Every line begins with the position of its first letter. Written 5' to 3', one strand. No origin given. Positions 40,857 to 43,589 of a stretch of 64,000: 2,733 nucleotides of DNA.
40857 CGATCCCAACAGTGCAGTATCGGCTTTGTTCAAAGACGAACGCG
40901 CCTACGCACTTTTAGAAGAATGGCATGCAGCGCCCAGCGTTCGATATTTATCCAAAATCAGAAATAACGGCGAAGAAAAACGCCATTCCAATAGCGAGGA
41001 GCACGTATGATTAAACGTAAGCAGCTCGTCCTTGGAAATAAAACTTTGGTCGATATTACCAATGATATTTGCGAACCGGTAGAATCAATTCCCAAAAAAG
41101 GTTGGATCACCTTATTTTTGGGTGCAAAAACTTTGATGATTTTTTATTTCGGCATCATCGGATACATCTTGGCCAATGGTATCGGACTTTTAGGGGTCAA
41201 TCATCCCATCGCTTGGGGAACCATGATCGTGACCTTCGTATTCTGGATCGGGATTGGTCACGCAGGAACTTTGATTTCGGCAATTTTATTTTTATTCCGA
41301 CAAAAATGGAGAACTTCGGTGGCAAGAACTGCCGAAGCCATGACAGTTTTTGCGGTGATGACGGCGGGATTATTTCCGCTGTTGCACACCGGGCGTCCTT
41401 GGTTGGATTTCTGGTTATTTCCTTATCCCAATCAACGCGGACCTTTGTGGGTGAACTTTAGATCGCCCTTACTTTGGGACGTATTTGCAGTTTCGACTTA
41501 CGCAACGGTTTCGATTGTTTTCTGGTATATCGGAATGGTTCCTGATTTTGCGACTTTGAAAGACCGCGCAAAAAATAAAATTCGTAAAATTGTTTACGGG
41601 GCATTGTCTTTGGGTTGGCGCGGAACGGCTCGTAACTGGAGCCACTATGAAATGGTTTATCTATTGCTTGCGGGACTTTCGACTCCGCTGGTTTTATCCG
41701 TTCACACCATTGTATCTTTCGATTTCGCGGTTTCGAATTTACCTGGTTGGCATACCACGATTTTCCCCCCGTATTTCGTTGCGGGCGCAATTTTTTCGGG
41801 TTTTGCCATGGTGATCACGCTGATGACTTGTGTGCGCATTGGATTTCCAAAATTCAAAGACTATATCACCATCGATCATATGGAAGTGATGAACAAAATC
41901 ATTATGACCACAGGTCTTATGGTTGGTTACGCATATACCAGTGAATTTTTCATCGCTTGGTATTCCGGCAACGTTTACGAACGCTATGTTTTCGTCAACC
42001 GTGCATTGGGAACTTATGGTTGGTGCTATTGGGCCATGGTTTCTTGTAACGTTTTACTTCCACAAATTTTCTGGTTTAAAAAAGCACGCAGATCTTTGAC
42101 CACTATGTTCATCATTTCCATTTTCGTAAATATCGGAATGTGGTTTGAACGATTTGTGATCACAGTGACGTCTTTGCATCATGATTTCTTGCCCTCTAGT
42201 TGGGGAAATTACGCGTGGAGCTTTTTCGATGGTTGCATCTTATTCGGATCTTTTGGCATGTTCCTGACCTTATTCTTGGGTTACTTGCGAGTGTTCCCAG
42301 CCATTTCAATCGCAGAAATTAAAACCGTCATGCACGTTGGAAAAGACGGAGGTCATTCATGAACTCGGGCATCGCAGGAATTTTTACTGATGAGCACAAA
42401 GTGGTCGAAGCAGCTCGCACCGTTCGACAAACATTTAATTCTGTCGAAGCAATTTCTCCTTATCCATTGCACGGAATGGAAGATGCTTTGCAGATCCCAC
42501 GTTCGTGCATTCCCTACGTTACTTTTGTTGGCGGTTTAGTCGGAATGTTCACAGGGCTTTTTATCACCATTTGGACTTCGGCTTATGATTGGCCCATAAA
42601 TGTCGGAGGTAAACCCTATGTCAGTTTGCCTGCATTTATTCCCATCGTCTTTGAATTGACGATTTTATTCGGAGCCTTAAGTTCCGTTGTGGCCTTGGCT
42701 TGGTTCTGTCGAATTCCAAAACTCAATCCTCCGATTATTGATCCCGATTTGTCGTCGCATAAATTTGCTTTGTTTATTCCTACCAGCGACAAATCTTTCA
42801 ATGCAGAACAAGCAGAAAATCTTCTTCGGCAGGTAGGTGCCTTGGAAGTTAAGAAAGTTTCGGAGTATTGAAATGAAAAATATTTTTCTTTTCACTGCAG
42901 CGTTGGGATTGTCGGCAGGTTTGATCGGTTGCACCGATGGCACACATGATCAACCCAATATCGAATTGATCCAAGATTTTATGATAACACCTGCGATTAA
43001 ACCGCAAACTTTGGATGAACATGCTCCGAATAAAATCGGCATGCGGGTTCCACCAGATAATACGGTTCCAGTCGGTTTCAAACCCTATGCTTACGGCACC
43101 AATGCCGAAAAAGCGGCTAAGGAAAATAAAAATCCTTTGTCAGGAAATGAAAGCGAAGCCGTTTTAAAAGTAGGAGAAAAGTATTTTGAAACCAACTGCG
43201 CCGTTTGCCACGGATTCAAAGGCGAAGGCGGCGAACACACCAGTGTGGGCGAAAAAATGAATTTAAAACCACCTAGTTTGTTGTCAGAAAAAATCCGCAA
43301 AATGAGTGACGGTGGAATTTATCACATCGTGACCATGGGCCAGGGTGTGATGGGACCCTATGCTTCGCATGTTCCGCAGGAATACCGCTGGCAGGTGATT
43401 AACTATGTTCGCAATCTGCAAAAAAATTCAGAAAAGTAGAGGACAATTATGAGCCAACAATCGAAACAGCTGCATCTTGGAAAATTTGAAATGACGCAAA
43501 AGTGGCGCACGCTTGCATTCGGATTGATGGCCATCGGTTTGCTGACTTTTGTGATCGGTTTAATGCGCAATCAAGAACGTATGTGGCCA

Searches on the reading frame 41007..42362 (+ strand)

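Call 52: search_protein_families(library=pfam, proteins=[window:41007-42362:+], max_evalue=0.001)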
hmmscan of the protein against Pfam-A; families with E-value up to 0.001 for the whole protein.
window:41007-42362:+ (451 aa): 1 family
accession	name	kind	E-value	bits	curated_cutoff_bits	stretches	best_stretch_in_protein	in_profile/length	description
PF03916.19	NrfD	-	3.1e-28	99.8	25.8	1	65-389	6-308/313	Polysulphide reductase, NrfD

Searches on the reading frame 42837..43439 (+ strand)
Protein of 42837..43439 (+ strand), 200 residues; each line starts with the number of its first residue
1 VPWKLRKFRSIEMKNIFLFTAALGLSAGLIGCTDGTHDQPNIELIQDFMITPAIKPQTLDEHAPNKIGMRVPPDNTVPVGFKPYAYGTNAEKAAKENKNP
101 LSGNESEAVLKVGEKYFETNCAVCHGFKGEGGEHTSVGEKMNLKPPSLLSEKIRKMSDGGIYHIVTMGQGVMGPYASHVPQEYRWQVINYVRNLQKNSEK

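Call 52: search_protein_families(library=pfam, proteins=[window:42837-43439:+], max_evalue=0.001)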
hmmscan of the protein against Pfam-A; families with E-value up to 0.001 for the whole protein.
window:42837-43439:+ (200 aa): 2 families
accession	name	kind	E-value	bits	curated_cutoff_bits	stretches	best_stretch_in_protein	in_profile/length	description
PF13442.11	Cytochrome_CBB3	-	5.3e-11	43.1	27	1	111-191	4-68/68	Cytochrome C oxidase, cbb3-type, subunit III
PF00034.26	Cytochrom_C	-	2e-07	32.7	21.3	1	113-194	4-89/90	Cytochrome c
